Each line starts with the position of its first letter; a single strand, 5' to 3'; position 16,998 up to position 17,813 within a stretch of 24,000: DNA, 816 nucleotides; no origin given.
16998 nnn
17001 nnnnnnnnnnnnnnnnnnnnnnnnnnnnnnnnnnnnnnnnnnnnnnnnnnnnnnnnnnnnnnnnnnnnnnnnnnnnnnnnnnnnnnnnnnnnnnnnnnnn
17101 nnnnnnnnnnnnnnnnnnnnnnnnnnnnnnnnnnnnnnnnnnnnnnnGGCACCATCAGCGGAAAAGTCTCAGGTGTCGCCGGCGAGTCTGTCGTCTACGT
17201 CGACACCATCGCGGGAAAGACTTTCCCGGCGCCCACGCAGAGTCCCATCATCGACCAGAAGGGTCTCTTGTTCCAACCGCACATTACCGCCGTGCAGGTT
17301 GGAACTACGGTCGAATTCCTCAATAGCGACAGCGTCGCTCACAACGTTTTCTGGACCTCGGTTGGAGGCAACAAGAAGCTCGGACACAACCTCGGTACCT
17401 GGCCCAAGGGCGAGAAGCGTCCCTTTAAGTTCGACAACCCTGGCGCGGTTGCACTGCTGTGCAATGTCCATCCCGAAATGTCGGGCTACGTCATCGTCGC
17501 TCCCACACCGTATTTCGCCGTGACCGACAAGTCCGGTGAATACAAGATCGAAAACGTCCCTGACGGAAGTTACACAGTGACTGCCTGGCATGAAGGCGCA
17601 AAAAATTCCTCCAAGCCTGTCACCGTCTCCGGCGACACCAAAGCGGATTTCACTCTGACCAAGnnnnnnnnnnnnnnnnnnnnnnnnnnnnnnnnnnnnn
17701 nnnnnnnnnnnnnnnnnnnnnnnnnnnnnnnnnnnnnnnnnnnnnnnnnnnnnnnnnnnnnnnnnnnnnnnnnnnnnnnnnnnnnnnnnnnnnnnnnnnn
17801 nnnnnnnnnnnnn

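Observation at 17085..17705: Amicyanin-like cupredoxin co-transcribed with the cytochrome-porin and followed by a strong terminator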

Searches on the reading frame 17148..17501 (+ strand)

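Call 51: search_protein_families(library=pfam, proteins=[window:17148-17501:+], max_evalue=1)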
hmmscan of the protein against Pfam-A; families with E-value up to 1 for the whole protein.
seq(118 aa): 2 families
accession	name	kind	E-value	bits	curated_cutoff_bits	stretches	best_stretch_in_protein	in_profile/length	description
PF00127.26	Copper-bind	-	5.5e-07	30.4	21.2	1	35-117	7-98/99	Copper binding proteins, plastocyanin/azurin family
PF13473.12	Cupredoxin_1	-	0.028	14.9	27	1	41-117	31-104/104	Cupredoxin-like domain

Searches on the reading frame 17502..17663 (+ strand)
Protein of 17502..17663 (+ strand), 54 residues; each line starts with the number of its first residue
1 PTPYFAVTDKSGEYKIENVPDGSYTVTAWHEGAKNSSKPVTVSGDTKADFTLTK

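Call 51: search_protein_families(library=pfam, proteins=[window:17502-17663:+], max_evalue=1)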
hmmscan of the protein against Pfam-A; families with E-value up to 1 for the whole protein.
seq(54 aa): 9 families
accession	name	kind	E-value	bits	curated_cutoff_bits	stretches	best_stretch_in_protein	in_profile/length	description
PF13620.12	CarboxypepD_reg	-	3.2e-10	40.7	32.3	1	4-53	30-82/82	Carboxypeptidase regulatory-like domain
PF13715.12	CarbopepD_reg_2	-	1.6e-08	34.9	32.2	1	6-51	28-73/88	CarboxypepD_reg-like domain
PF14686.12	fn3_3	-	2.5e-08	34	24.4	1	4-47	27-72/75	Polysaccharide lyase family 4, domain II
PF17210.9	SdrD_B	-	0.0015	19.2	29.7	1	7-47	43-82/112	SdrD B-like domain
PF09430.16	EMC7_beta-sandw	-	0.0052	17.4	26.6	1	4-43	21-60/122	ER membrane protein complex subunit 7, beta-sandwich domain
PF17802.7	SpaA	-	0.0075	16.9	23.1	1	7-43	37-77/91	Prealbumin-like fold domain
PF23193.1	NOMO_3rd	-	0.057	13.9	27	1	6-37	62-93/120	NOMO third transthyretin-like domain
PF25302.1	NADase_transloc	-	0.083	13.5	27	1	10-34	20-43/146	NAD glycohydrolase translocation F5/8 type C domain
PF08360.16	TetR_C_5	-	0.21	12.2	21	1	10-32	79-101/131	QacR-like protein, C-terminal region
